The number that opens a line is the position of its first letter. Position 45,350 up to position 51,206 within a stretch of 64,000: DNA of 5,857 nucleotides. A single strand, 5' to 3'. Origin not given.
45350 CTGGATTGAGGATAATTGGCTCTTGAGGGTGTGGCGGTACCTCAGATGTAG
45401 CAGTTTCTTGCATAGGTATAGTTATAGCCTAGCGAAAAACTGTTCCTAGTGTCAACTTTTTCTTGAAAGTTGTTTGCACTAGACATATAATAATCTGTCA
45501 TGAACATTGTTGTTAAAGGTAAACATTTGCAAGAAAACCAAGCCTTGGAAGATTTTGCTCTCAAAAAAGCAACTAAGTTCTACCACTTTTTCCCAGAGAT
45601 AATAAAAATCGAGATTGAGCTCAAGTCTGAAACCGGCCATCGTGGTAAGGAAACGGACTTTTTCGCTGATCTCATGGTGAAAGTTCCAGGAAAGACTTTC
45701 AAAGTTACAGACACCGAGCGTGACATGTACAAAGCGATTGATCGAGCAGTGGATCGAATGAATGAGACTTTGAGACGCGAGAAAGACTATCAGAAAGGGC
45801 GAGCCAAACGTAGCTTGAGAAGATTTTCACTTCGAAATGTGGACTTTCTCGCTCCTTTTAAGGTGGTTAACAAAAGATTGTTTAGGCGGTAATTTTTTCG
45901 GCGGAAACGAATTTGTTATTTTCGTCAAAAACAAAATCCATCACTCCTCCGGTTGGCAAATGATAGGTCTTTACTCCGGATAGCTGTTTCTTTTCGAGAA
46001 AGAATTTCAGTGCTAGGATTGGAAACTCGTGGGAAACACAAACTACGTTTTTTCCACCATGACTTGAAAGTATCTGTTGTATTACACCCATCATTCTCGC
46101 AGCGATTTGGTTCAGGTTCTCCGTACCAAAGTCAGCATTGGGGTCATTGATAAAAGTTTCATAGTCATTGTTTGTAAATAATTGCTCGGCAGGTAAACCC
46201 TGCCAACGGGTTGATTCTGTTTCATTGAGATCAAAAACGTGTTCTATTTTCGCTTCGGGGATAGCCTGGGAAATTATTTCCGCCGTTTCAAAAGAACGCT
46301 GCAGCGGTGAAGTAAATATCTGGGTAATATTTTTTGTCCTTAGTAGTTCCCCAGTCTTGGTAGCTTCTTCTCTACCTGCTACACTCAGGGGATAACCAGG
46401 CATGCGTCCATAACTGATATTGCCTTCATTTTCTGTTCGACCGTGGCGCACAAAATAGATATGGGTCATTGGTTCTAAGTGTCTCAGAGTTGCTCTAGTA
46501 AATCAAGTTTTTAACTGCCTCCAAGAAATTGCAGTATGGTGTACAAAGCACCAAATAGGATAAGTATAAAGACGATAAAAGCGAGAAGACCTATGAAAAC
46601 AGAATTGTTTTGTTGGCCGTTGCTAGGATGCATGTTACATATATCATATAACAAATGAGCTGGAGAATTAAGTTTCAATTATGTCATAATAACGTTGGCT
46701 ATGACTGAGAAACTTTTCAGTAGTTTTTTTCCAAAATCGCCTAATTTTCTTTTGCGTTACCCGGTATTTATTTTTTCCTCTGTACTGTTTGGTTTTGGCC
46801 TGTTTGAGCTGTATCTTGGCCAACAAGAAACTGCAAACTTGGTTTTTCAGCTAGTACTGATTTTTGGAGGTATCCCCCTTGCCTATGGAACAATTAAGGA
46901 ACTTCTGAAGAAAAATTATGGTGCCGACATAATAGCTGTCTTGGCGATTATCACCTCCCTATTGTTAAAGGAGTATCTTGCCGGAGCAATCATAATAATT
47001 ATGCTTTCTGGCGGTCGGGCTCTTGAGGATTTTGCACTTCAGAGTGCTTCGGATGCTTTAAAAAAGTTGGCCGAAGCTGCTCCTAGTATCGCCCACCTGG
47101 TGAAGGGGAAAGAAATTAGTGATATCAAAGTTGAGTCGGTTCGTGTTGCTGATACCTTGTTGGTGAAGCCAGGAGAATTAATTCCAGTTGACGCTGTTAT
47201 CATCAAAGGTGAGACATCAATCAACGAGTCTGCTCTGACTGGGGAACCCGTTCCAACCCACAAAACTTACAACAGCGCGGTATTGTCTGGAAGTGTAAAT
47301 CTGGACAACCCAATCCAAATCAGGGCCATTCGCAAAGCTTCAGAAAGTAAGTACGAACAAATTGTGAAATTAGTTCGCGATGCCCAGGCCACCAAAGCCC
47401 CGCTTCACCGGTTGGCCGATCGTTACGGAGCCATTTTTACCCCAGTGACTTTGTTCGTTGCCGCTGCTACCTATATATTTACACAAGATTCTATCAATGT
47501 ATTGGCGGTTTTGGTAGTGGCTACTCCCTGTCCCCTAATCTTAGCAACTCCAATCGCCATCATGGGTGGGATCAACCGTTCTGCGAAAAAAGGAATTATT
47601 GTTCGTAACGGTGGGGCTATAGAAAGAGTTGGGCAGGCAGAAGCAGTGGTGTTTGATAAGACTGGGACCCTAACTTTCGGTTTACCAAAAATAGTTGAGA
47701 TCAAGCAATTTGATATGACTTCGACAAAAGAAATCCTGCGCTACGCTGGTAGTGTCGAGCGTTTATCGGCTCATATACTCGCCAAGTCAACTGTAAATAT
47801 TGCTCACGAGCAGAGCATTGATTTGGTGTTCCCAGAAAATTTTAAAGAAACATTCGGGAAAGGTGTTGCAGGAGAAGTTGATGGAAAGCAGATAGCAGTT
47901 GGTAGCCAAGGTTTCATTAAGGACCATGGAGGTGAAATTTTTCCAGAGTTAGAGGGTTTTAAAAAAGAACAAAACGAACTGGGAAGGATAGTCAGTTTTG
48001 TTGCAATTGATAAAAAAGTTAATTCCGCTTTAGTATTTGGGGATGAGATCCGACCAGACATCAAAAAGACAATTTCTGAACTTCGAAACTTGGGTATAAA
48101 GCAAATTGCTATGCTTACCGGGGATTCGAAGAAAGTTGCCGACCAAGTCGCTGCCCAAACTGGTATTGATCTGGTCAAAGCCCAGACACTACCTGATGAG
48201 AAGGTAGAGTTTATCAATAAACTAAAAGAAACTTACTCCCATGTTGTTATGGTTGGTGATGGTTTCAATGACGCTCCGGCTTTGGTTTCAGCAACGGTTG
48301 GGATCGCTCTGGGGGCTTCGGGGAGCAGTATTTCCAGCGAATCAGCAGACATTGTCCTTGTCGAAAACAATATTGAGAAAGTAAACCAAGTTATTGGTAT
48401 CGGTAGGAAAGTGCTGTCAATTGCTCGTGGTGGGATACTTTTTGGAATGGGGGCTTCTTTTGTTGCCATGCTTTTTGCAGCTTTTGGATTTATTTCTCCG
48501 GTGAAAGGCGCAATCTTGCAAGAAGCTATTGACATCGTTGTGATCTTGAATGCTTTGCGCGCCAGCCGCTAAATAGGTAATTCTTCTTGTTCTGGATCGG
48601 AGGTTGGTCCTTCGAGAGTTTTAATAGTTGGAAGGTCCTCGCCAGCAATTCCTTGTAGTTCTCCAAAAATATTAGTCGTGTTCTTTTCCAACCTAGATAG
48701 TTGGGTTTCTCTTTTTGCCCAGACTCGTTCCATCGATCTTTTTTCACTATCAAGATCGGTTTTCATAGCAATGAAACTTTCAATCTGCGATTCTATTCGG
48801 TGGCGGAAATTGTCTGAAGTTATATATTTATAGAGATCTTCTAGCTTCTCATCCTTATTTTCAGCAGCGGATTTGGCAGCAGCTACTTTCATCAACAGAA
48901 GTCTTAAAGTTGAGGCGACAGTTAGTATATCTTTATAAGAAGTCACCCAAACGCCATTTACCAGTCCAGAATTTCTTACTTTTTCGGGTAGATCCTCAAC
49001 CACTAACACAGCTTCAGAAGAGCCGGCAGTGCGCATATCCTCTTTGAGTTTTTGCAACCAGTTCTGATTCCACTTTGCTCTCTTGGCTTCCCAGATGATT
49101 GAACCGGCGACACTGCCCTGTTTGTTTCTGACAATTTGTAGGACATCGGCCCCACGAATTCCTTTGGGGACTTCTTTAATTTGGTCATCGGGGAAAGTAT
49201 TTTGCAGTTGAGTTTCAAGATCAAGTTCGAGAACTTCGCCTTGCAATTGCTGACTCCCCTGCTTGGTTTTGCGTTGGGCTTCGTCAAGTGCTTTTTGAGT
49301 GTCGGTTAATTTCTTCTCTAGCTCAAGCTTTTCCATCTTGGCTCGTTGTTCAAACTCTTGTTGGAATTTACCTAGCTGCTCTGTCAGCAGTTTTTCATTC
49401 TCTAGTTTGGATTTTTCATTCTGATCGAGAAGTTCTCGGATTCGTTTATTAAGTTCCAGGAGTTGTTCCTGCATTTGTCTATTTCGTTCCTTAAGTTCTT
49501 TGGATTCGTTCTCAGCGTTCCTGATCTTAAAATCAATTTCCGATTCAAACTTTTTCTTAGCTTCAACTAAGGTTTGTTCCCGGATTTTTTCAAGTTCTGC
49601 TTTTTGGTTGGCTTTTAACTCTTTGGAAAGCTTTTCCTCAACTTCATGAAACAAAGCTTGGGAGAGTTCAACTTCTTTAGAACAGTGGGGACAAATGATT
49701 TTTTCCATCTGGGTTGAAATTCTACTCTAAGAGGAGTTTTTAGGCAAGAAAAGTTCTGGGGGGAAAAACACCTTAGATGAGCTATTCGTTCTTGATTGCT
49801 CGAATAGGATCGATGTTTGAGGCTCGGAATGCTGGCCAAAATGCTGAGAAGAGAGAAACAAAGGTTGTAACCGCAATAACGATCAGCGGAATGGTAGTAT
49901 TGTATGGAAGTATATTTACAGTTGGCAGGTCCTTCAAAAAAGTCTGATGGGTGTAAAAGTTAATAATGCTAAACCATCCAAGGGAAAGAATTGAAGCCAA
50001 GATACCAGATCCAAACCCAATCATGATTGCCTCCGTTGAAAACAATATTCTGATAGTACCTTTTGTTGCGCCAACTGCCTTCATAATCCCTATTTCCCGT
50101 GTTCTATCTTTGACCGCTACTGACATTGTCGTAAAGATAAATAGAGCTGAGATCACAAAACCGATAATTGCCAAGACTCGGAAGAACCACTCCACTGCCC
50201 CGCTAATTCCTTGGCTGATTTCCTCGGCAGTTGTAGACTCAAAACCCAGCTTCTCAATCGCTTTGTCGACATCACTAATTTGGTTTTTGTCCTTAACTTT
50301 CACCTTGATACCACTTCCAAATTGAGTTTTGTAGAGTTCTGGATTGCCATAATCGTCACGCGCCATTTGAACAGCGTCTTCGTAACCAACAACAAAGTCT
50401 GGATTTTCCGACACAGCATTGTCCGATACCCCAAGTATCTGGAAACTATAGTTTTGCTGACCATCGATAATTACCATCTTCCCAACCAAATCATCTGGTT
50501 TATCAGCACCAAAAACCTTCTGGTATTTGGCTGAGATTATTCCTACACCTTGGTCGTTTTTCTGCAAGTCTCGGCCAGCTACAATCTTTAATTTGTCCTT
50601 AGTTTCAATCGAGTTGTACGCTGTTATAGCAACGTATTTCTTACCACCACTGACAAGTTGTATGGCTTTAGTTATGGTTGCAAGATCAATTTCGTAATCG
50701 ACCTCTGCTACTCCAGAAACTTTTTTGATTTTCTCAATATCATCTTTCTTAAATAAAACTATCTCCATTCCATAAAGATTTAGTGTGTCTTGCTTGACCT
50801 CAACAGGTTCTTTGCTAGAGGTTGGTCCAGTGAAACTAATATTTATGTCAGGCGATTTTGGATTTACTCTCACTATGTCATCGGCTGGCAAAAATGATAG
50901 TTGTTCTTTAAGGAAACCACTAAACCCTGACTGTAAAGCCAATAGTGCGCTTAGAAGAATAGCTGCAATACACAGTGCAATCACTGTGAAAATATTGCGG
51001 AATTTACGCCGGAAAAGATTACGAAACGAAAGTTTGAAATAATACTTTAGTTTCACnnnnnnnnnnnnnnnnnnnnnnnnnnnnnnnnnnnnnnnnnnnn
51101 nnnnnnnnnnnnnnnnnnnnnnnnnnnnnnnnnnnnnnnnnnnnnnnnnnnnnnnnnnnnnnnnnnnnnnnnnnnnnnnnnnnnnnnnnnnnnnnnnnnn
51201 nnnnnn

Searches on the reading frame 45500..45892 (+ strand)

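Call 58: search_protein_families(library=pfam, proteins=[window:45500-45892:+], max_evalue=0.001)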
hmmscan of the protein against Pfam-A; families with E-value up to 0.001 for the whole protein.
window:45500-45892:+ (130 aa): 1 family
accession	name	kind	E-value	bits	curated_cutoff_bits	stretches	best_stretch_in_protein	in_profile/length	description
PF02482.25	Ribosomal_S30AE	-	2.4e-15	57.5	23.7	1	3-98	1-87/88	Sigma 54 modulation protein / S30EA ribosomal protein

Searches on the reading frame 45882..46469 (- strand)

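Call 58: search_protein_families(library=pfam, proteins=[window:45882-46469:-], max_evalue=0.001)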
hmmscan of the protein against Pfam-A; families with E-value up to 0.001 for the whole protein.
window:45882-46469:- (195 aa): 1 family
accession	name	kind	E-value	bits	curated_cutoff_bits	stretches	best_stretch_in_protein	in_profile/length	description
PF00300.27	His_Phos_1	-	7e-34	117.6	21.7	1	4-188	1-188/194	Histidine phosphatase superfamily (branch 1)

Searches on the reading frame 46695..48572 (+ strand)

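Call 58: search_protein_families(library=pfam, proteins=[window:46695-48572:+], max_evalue=0.001)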
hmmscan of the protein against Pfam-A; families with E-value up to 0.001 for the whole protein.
window:46695-48572:+ (625 aa): 2 families
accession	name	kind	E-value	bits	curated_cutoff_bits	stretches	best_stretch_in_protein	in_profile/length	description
PF00122.25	E1-E2_ATPase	-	1.1e-46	159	28.1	1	129-299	3-181/181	E1-E2 ATPase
PF00702.32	Hydrolase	-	2.1e-30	107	26.4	1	316-533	2-190/191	haloacid dehalogenase-like hydrolase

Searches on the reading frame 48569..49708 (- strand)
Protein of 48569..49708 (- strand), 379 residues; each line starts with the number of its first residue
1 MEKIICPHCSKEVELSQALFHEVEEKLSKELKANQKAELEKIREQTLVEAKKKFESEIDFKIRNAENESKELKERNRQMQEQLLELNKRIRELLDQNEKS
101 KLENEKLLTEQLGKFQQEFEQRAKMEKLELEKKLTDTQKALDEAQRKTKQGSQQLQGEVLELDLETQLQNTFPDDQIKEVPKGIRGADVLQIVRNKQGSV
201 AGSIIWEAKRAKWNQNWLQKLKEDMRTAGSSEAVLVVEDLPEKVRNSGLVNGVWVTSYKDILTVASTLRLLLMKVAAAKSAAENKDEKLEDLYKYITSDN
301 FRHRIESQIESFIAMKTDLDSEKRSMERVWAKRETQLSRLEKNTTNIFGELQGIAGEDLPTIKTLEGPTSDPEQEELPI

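Call 11: search_protein_families(library=pfam, proteins=[window:48569-49708:-], max_evalue=1)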
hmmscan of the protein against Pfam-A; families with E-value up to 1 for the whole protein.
window:48569-49708:- (379 aa): 3 families
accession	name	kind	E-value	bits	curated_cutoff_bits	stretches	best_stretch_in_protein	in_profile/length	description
PF09903.14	DUF2130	-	2.2e-58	198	26.7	1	126-363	4-248/255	Uncharacterized protein conserved in bacteria (DUF2130)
PF03405.20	FA_desaturase_2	-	0.015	14.6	22.7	0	277-308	172-203/325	Fatty acid desaturase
PF20661.2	SutA-RBD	-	0.1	12.4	29.3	0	302-314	7-19/35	SutA RNAP-binding domain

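Call 70: search_protein_families(library=padloc, proteins=[window:48569-49708:-], max_evalue=0.01)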
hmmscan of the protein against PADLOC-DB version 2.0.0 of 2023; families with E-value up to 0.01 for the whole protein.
window:48569-49708:- (379 aa): 0 families

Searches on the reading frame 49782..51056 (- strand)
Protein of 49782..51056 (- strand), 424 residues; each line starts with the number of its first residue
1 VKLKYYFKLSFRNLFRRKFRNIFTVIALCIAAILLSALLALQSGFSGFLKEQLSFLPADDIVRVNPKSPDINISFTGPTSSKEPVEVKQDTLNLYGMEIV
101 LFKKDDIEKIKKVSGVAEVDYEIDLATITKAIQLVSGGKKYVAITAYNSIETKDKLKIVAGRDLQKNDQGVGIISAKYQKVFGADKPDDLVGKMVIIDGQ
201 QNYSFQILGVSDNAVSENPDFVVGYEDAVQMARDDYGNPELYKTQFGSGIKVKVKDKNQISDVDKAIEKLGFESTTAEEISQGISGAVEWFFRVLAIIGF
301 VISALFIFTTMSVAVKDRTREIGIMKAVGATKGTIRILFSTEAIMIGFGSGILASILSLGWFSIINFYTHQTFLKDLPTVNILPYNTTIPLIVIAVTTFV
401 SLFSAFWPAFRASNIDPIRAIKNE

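Call 11: search_protein_families(library=pfam, proteins=[window:49782-51056:-], max_evalue=1)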
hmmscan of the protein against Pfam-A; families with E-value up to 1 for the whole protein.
window:49782-51056:- (424 aa): 4 families
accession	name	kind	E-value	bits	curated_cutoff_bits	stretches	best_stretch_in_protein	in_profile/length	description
PF02687.27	FtsX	-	6.9e-17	62.1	25.5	1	294-417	2-120/120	FtsX-like permease C-terminal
PF12704.14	MacB_PCD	-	1.5e-11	45.5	27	1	23-269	3-206/207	MacB-like periplasmic core domain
PF19020.6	Ta1207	-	0.023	14.1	26.3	1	105-177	143-215/277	Ta1207 family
PF20556.3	DUF6768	-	0.079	13.1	27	1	265-321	17-73/123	Family of unknown function (DUF6768)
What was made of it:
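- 49782..51056 (-): FtsX-type permease with a MacB periplasmic core domain. Its start overlaps the ATPase stop. Pfam FtsX 6.9e-17 and MacB_PCD 1.5e-11 (call 11).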

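Call 59: search_protein_families(library=ncbifam, proteins=[window:49782-51056:-], max_evalue=0.01)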
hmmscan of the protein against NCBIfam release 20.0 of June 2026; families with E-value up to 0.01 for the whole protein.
window:49782-51056:- (424 aa): 10 families
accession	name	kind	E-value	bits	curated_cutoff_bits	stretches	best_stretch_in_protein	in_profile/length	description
TIGR03434.1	ADOP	subfamily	2.8e-20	72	622.3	1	156-424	542-803/803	ADOP family duplicated permease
NF038347.1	FtsX_Gpos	exception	1.6e-15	57.3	225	1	250-396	124-275/296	permease-like cell division protein FtsX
TIGR02212.1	lolCE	equivalog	6.5e-15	55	362.45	1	248-424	220-411/411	lipoprotein-releasing ABC transporter permease subunit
NF038346.1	FtsX_actino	exception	2.9e-13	49.9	250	1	244-405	129-298/308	permease-like cell division protein FtsX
TIGR00439.2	FtsX_Gneg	equivalog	1e-12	47.9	255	1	284-407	162-285/292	permease-like cell division protein FtsX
NF008357.0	PRK11146.1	exception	6.2e-12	45.1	439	1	297-421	279-411/414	lipoprotein-releasing ABC transporter permease subunit LolE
NF007826.0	PRK10535.1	equivalog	3.1e-10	39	966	1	287-423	520-647/648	macrolide ABC transporter ATP-binding protein/permease MacB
TIGR02213.1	lolE_release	exception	3.8e-10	39.2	540.35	1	297-421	276-408/411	lipoprotein-releasing ABC transporter permease subunit LolE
NF008076.0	PRK10814.1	exception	1.6e-06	27.4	473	1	220-423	200-398/399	lipoprotein-releasing ABC transporter permease subunit LolC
NF041854.1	ABC_perm_YbbP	equivalog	0.0025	15.8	999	1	282-356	681-751/806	putative ABC transporter permease subunit YbbP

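Call 70: search_protein_families(library=padloc, proteins=[window:49782-51056:-], max_evalue=0.01)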
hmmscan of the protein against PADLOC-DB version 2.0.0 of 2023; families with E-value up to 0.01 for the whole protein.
window:49782-51056:- (424 aa): 2 families
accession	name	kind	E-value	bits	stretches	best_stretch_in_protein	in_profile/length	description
PDLC01991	CARF_m8--CARF_LolE_TM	-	2.5e-13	47.1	1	296-415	440-550/810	-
PDLC01990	CARF_m8--CARF_Beta-galactosidase_LolE_TM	-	1.9e-06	23.5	1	295-414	1415-1527/1791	-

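Call 71: find_homologous_proteins(query=window:49782-51056:-, max_evalue=1e-20)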
Query window:49782-51056:- (424 aa): 12 proteins with E <= 1e-20 among 8000 candidates.
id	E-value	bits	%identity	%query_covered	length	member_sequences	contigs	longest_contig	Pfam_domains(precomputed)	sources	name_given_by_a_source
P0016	4.4e-271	917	100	100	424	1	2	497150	PF02687.28,PF12704.15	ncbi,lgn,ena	-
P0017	1.1e-197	675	72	100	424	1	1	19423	PF02687.28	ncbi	-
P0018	1.8e-186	638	67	100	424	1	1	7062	PF02687.28,PF12704.15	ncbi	-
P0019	2.2e-158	546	60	100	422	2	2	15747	PF02687.28,PF12704.15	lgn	-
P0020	6.4e-50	189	30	98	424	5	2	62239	PF02687.28,PF12704.15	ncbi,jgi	jgi:putative ABC transport system permease protein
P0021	9.3e-35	139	27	100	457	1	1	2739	PF02687.28,PF12704.15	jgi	-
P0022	2.2e-23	101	27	100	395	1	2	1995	PF02687.28,PF12704.15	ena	-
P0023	2.0e-21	95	32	45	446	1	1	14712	PF02687.28,PF12704.15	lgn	-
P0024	2.5e-21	94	28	100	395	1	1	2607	PF02687.28,PF12704.15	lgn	-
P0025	3.4e-21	94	30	41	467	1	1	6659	PF02687.28,PF12704.15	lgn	-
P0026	5.4e-21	93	26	100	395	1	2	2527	PF02687.28,PF12704.15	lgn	-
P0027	7.1e-21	93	32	42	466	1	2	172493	PF02687.28,PF12704.15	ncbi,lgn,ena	-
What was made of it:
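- Only 64 kb of the genome could be searched, while a source contig of about 497 kb exists (call 71), so other sites and a cognate regulator may lie elsewhere.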

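Call 72: find_encoding_contigs(protein=P0017, flank=5000, max_places=3)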
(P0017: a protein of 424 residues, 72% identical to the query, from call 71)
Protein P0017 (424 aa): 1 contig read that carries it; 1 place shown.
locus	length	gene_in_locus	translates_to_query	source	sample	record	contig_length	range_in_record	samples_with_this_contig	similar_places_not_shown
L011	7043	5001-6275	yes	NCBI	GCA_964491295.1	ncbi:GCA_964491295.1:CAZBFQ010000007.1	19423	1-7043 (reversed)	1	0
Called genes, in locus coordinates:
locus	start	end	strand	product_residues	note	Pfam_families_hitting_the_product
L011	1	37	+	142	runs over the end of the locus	PF00903:Glyoxalase, PF18029:Glyoxalase_6 (weak)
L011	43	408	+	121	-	PF04020:Phage_holin_4_2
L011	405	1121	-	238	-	PF02585:PIG-L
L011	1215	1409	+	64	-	-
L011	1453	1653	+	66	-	-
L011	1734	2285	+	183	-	PF02834:LigT_PEase, PF13563:2_5_RNA_ligase2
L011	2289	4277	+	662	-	PF19291:TREH_N, PF00723:Glyco_hydro_15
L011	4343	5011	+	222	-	PF02463:SMC_N (weak), PF00005:ABC_tran, PF13304:AAA_21 (faint)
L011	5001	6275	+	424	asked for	PF02687:FtsX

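Call 73: find_encoding_contigs(protein=P0018, flank=5000, max_places=3)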
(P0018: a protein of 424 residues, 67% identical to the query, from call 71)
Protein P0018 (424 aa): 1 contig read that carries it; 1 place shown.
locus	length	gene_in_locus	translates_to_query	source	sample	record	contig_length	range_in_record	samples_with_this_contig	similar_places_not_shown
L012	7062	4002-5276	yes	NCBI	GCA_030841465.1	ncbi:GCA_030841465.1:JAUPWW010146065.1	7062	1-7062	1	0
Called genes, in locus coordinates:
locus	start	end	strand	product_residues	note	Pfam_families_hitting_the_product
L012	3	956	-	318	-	?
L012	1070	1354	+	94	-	-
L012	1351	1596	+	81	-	-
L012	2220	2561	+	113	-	PF08299:Bac_DnaA_C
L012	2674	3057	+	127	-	-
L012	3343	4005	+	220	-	PF02463:SMC_N, PF00005:ABC_tran, PF13304:AAA_21 (faint)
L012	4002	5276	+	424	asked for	PF12704:MacB_PCD, PF02687:FtsX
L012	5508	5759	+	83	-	-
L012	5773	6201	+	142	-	-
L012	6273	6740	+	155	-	-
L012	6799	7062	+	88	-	?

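Call 76: find_encoding_contigs(protein=P0016, flank=3000, max_places=3)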
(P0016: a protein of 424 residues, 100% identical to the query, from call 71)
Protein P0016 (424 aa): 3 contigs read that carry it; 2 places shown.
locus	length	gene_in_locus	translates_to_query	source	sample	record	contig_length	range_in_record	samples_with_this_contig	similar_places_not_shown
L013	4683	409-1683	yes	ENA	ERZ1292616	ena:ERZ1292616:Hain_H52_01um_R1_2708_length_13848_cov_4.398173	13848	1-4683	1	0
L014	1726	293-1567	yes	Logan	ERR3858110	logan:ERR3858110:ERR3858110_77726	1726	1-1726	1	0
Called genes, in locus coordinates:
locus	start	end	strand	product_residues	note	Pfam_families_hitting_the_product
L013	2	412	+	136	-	?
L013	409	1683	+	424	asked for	PF12704:MacB_PCD, PF02687:FtsX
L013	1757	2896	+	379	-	PF09903:DUF2130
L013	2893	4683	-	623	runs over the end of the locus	PF00122:E1-E2_ATPase, PF00702:Hydrolase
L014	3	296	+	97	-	?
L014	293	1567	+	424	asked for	PF12704:MacB_PCD, PF02687:FtsX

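Call 97: search_protein_families(library=pfam, proteins=[L012:2220-2561:+, L012:2674-3057:+, L012:1070-1354:+, L012:1351-1596:+], max_evalue=0.01)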
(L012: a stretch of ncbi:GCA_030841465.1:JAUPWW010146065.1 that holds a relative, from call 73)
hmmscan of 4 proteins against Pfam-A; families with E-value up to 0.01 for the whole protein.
L012:2220-2561:+ (113 aa): 1 family
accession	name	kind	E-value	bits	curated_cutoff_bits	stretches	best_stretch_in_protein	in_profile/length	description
PF08299.17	Bac_DnaA_C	-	7.2e-16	58.4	31.5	1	23-90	2-69/69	Bacterial dnaA protein helix-turn-helix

L012:2674-3057:+ (127 aa): 0 families

L012:1070-1354:+ (94 aa): 0 families

L012:1351-1596:+ (81 aa): 0 families
